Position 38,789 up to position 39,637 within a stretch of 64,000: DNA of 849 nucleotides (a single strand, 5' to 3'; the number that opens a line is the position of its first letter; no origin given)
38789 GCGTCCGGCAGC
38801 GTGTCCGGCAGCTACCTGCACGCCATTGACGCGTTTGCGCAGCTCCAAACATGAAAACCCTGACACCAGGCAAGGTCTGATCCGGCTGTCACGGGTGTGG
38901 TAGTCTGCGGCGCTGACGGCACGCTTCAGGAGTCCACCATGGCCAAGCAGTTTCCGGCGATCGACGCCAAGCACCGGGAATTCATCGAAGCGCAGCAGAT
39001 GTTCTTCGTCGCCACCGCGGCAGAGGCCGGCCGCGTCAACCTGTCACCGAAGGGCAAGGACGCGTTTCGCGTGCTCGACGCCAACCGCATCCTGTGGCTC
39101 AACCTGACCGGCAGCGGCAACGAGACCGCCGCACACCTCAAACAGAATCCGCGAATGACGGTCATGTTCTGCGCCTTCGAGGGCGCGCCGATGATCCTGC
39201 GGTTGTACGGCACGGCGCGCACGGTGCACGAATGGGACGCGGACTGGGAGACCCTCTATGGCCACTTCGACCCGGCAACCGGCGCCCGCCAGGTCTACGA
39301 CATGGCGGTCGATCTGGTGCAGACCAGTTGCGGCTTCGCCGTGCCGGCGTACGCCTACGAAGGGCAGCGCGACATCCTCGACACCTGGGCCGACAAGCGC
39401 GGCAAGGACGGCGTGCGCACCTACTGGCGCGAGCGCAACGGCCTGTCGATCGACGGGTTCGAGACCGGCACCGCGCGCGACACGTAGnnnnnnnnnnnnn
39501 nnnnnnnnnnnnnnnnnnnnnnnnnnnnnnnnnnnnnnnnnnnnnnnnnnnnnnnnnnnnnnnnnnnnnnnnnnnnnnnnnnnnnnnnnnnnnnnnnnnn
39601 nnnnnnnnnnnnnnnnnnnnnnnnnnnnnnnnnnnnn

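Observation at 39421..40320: APH-family kinase between cobB and cbiD: candidate BluE-type L-threonine kinase; its start codon abuts cbiD's start back-to-back (CATATG)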

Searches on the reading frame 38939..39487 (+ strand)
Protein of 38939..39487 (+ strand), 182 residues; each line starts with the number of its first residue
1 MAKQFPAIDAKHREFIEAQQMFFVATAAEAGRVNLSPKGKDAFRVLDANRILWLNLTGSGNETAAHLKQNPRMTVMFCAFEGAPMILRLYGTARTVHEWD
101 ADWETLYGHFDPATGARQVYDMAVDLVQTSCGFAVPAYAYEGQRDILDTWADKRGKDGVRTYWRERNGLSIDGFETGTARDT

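Call 4: search_protein_families(library=pfam, proteins=[window:38939-39487:+], max_evalue=0.01)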
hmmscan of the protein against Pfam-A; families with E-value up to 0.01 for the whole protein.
window:38939-39487:+ (182 aa): 1 family
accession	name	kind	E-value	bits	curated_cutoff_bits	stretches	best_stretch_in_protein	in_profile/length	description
PF01243.27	PNPOx_N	-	6.8e-15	55.9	28.1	1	8-130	1-119/120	Pyridoxamine 5'-phosphate oxidase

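Call 5: search_protein_families(library=ncbifam, proteins=[window:38939-39487:+], max_evalue=0.01)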
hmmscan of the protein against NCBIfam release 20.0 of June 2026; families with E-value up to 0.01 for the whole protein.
window:38939-39487:+ (182 aa): 2 families
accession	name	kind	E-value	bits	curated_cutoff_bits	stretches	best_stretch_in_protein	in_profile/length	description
TIGR04025.1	PPOX_FMN_DR2398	subfamily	6.1e-10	38.6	170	1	2-100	16-116/197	MSMEG_1061 family FMN-dependent PPOX-type flavoprotein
TIGR03618.1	Rv1155_F420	subfamily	0.0011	19.2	79.05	1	12-106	1-94/127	TIGR03618 family F420-dependent PPOX class oxidoreductase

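Call 67: find_homologous_proteins(query=window:38939-39487:+, max_evalue=1e-10)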
Query window:38939-39487:+ (182 aa): 7999 proteins with E <= 1e-10 among 8000 candidates; the best 120 are listed.
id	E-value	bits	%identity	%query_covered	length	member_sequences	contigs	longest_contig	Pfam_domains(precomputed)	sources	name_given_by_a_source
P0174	1.6e-115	401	96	100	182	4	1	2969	PF01243.28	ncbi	ncbi:MAG: pyridoxamine 5'-phosphate oxidase family protein [Pseudomonadota bacterium]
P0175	1.1e-100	353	82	100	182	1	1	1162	PF01243.28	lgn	-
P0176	8.4e-97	340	80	100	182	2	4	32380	PF01243.28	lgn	-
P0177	7.4e-88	311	73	100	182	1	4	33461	PF01243.28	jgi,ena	-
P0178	1.5e-85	303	71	98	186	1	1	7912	PF01243.28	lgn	-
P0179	2.1e-83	296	70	99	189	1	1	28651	PF01243.28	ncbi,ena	-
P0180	1.5e-81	290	69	100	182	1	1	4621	PF01243.28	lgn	-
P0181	4.4e-76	273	63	99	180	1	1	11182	PF01243.28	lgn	-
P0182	1.2e-75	271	62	99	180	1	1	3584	PF01243.28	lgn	-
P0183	1.3e-75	271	66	97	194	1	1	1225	PF01243.28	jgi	jgi:hypothetical protein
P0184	1.3e-75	271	66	99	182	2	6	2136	PF01243.28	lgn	-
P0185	2.2e-75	270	65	95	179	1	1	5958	PF01243.28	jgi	jgi:hypothetical protein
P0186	3.7e-75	270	65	95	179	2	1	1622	PF01243.28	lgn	-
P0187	7.7e-75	268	62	97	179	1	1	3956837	PF01243.28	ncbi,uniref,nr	ncbi:pyridoxamine 5'-phosphate oxidase family protein [Gilvimarinus sp. DA14]|uniref:pyridoxamine 5'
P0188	2.0e-74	267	64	97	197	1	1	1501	PF01243.28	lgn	-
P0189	3.1e-74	267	64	98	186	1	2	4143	PF01243.28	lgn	-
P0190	3.1e-74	267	65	98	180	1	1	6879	PF01243.28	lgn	-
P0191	3.6e-74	266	64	98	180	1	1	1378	PF01243.28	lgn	-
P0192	3.6e-74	266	67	97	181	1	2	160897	PF01243.28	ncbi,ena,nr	ncbi:MAG: pyridoxamine 5'-phosphate oxidase family protein [Rhodobacter sp.]|nr:pyridoxamine 5'-phos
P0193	3.7e-74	266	66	97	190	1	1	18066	PF01243.28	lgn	-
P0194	4.1e-74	266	64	95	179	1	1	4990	PF01243.28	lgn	-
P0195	4.5e-74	266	64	97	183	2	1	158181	PF01243.28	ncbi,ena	-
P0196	1.1e-73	265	63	98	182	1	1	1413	PF01243.28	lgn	-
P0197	1.6e-73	264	63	97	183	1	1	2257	PF01243.28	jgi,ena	-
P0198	1.8e-73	264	64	97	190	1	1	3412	PF01243.28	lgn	-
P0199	2.0e-73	264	64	95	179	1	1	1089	PF01243.28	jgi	jgi:hypothetical protein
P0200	3.1e-73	263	65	99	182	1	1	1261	PF01243.28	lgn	-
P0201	3.4e-73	263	66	98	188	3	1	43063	PF01243.28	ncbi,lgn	ncbi:MAG: pyridoxamine 5'-phosphate oxidase family protein [Acidobacteriota bacterium]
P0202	3.9e-73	263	61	97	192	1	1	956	PF01243.28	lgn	-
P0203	4.2e-73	263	64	97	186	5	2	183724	PF01243.28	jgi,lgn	jgi:hypothetical protein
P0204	6.3e-73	262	64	97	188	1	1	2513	PF01243.28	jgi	jgi:hypothetical protein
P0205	7.4e-73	262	65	95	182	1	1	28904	PF01243.28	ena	-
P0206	9.7e-73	262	64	97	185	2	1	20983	PF01243.28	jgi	-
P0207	1.2e-72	261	66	97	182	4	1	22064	PF01243.28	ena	-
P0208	2.0e-72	261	62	95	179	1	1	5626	PF01243.28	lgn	-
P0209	2.3e-72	260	63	95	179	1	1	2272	PF01243.28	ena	-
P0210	2.6e-72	260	63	100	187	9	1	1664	PF01243.28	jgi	-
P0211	2.7e-72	260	63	98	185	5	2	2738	PF01243.28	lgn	-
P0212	2.9e-72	260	63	97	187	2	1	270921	PF01243.28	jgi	-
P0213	3.1e-72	260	61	100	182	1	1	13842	PF01243.28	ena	-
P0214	3.3e-72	260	63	99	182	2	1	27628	PF01243.28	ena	-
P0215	3.6e-72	260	65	97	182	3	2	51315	PF01243.28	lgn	-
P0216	3.6e-72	260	65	97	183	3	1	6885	PF01243.28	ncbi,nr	ncbi:MAG: pyridoxamine 5'-phosphate oxidase family protein [Rhodocyclaceae bacterium]|nr:pyridoxamin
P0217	4.0e-72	260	64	97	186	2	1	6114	PF01243.28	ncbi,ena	ncbi:MAG: pyridoxamine 5'-phosphate oxidase family protein [Fibrobacterota bacterium]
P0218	4.3e-72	260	62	97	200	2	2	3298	PF01243.28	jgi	jgi:hypothetical protein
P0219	5.7e-72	259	63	97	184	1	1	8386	PF01243.28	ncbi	-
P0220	5.9e-72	259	62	97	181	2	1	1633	PF01243.28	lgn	-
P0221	7.1e-72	259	64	97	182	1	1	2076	PF01243.28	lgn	-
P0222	7.6e-72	259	63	97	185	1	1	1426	PF01243.28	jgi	jgi:hypothetical protein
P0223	1.0e-71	258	61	98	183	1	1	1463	PF01243.28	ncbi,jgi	jgi:hypothetical protein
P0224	1.2e-71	258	62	97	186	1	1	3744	PF01243.28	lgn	-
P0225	1.3e-71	258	61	98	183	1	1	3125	PF01243.28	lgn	-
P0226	1.4e-71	258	62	97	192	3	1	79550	PF01243.28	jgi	jgi:hypothetical protein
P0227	1.4e-71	258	63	97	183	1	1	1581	PF01243.28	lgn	-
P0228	1.5e-71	258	60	97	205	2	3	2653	PF01243.28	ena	-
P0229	1.7e-71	258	63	97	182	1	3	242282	PF01243.28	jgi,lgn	jgi:Pyridoxamine 5'-phosphate oxidase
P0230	1.9e-71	257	62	99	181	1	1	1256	PF01243.28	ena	-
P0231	1.9e-71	257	62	98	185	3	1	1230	PF01243.28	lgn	-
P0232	2.1e-71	257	60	97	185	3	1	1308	PF01243.28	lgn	-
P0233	3.0e-71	257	61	97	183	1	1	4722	PF01243.28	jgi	jgi:hypothetical protein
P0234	3.4e-71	257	64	97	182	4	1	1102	PF01243.28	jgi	-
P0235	3.7e-71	257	65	98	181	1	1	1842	PF01243.28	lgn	-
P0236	3.7e-71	256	62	95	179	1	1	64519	PF01243.28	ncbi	-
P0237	4.0e-71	256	61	97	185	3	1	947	PF01243.28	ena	-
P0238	4.1e-71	256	62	97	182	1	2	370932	PF01243.28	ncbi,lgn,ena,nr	ncbi:MAG: pyridoxamine 5'-phosphate oxidase family protein [Gammaproteobacteria bacterium]|nr:pyrido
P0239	4.8e-71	256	65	98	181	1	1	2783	PF01243.28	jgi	jgi:hypothetical protein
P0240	4.9e-71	256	61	99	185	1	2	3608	PF01243.28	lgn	-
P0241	5.4e-71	256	64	98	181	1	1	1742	PF01243.28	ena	-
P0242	5.4e-71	256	62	97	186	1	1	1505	PF01243.28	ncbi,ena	-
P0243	5.6e-71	256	60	95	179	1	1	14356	PF01243.28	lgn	-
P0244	6.0e-71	256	61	95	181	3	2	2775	PF01243.28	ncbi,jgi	-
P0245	6.0e-71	256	63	97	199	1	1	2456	PF01243.28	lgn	-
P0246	6.4e-71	256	61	97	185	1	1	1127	PF01243.28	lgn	-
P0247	6.5e-71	256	62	95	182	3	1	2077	PF01243.28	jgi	-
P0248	6.7e-71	256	60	97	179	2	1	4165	PF01243.28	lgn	-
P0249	6.8e-71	256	62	97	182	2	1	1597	PF01243.28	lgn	-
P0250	7.1e-71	256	62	97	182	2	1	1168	PF01243.28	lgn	-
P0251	7.2e-71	256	62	97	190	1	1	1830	PF01243.28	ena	-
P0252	8.0e-71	255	62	97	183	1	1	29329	PF01243.28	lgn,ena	-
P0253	8.4e-71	255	64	97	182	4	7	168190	PF01243.28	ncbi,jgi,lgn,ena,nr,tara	ncbi:MAG: pyridoxamine 5'-phosphate oxidase [Cellvibrionaceae bacterium]|nr:pyridoxamine 5'-phosphat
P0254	9.7e-71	255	62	97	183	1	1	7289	PF01243.28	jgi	jgi:hypothetical protein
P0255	1.1e-70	255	62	97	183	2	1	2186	PF01243.28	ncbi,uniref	ncbi:pyridoxamine 5'-phosphate oxidase family protein [Sedimenticola sp.]|uniref:pyridoxamine 5'-pho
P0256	1.2e-70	255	60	97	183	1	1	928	PF01243.28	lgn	-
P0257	1.4e-70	255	64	97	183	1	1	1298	PF01243.28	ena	-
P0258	1.5e-70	255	63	98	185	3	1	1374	PF01243.28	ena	-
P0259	1.5e-70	254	61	97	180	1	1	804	PF01243.28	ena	-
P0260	1.6e-70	254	63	97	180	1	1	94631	PF01243.28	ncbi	-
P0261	1.6e-70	254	64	97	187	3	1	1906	PF01243.28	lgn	-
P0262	1.7e-70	254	62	97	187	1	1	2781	PF01243.28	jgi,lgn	jgi:hypothetical protein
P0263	1.7e-70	254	64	97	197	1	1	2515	PF01243.28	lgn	-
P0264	1.8e-70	254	60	100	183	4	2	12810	PF01243.28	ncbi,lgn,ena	-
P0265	1.9e-70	254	62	97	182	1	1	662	PF01243.28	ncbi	-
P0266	2.1e-70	254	63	99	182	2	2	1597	PF01243.28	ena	-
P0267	2.3e-70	254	61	97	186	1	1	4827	PF01243.28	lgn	-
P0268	2.3e-70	254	64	97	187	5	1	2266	PF01243.28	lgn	-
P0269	2.4e-70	254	61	97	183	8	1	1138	PF01243.28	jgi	jgi:hypothetical protein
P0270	2.4e-70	254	63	98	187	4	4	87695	PF01243.28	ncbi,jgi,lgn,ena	ncbi:pyridoxamine 5'-phosphate oxidase family protein [Thiolapillus sp.]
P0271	2.6e-70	254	63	97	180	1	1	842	PF01243.28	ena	-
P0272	2.8e-70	254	60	97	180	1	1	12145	PF01243.28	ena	-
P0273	3.0e-70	254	65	95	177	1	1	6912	PF01243.28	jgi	jgi:hypothetical protein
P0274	3.0e-70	254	60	97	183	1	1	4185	PF01243.28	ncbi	-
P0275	3.3e-70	253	62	100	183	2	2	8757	PF01243.28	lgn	-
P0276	3.4e-70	253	64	97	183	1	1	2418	PF01243.28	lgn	-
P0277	3.5e-70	253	63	96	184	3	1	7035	PF01243.28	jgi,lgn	jgi:hypothetical protein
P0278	3.6e-70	253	62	97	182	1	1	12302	PF01243.28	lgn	-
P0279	3.9e-70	253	62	97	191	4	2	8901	PF01243.28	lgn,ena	-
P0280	4.0e-70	253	62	99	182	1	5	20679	PF01243.28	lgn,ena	-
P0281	4.2e-70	253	64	97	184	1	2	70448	PF01243.28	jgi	jgi:Pyridoxamine 5'-phosphate oxidase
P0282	4.3e-70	253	60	97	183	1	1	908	PF01243.28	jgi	-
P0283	4.7e-70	253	60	97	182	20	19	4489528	PF01243.28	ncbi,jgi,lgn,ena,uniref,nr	ncbi:pyridoxamine 5'-phosphate oxidase family protein [Cellvibrio sp. KY-YJ-3]|jgi:hypothetical prot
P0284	4.8e-70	253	61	97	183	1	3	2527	PF01243.28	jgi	jgi:hypothetical protein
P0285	4.8e-70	253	60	97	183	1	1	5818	PF01243.28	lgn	-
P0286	5.0e-70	253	63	97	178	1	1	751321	PF01243.28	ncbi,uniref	ncbi:pyridoxamine 5'-phosphate oxidase family protein [Amaricoccus macauensis]|uniref:pyridoxamine 5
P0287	5.5e-70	253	61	97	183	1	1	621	PF01243.28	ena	-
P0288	5.7e-70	253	65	97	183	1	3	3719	PF01243.28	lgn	-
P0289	5.8e-70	253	64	97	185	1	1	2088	PF01243.28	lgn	-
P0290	5.8e-70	253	63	99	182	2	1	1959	PF01243.28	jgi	jgi:hypothetical protein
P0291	6.1e-70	253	60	99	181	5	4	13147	PF01243.28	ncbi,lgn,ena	-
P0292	6.2e-70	253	62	95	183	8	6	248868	PF01243.28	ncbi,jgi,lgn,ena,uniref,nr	ncbi:pyridoxamine 5'-phosphate oxidase family protein [Sedimenticola selenatireducens]|uniref:pyrido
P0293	6.2e-70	253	62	97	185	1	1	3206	PF01243.28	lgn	-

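Call 68: find_encoding_contigs(protein=P0283, flank=6000, max_places=2)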
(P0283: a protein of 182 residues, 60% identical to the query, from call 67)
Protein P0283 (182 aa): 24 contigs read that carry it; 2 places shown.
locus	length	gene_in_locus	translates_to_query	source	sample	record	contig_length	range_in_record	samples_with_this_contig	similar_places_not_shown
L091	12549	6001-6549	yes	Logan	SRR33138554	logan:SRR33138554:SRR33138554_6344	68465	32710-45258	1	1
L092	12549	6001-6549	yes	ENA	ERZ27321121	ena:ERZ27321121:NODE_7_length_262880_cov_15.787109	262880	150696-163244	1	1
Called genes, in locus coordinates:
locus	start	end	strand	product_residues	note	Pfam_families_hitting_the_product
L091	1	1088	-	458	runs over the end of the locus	PF13379:NMT1_2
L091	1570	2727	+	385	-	PF01841:Transglut_core (weak), PF13181:TPR_8 (faint), PF13428:TPR_14 (faint), PF14559:TPR_19 (faint)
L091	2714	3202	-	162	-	PF12915:DUF3833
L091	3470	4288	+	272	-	PF06439:3keto-disac_hyd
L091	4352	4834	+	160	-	PF00255:GSHPx, PF00578:AhpC-TSA (weak)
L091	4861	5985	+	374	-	PF13176:TPR_7 (faint), PF13428:TPR_14 (faint), PF13432:TPR_16 (weak), PF14559:TPR_19, PF13431:TPR_17 (faint), PF13650:Asp_protease_2, PF13975:gag-asp_proteas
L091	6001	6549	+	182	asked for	PF01243:PNPOx_N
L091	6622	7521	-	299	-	PF05118:Asp_Arg_Hydrox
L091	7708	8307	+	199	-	PF02517:Rce1-like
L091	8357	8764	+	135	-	PF00583:Acetyltransf_1, PF13673:Acetyltransf_10, PF13508:Acetyltransf_7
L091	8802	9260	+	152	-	PF13673:Acetyltransf_10, PF00583:Acetyltransf_1, PF13508:Acetyltransf_7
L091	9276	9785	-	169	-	PF03942:DTW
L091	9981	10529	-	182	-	-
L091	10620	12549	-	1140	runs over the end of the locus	PF17652:Glyco_hydro81C, PF22184:CBM_56, PF03422:CBM_6, PF18099:CBM_35_2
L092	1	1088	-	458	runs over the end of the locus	PF13379:NMT1_2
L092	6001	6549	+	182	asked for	PF01243:PNPOx_N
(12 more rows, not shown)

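Call 69: find_encoding_contigs(protein=P0292, flank=6000, max_places=2)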
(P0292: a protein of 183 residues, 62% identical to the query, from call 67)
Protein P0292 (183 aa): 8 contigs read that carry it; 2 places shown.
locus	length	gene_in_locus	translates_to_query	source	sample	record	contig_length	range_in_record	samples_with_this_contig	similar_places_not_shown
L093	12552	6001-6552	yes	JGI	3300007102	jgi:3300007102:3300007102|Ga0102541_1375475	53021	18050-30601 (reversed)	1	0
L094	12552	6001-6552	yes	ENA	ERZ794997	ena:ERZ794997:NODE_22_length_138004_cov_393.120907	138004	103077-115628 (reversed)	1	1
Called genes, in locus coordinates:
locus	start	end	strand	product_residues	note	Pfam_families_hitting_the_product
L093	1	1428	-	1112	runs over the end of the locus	PF12795:MscS_porin, PF12794:MscS_TM, PF21088:MS_channel_1st, PF00924:MS_channel_2nd, PF21082:MS_channel_3rd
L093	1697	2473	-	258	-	PF00005:ABC_tran, PF02463:SMC_N (weak), PF13304:AAA_21 (faint)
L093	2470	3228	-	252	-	PF02361:CbiQ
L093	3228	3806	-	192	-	PF22904:NOMO1-like_2nd (weak), PF27549:HI_1622_C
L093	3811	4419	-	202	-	PF01891:CbiM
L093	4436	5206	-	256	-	PF10670:DUF4198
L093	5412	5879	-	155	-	PF01402:RHH_1, PF08753:NikR_C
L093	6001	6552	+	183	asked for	PF01243:PNPOx_N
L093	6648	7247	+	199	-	-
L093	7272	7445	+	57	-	-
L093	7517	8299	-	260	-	PF01925:TauE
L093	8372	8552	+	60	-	-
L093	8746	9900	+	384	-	PF00015:MCPsignal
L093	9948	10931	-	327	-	PF13409:GST_N_2, PF00043:GST_C, PF13410:GST_C_2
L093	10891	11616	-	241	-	PF02678:Pirin, PF07883:Cupin_2 (faint), PF17954:Pirin_C_2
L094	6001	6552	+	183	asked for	PF01243:PNPOx_N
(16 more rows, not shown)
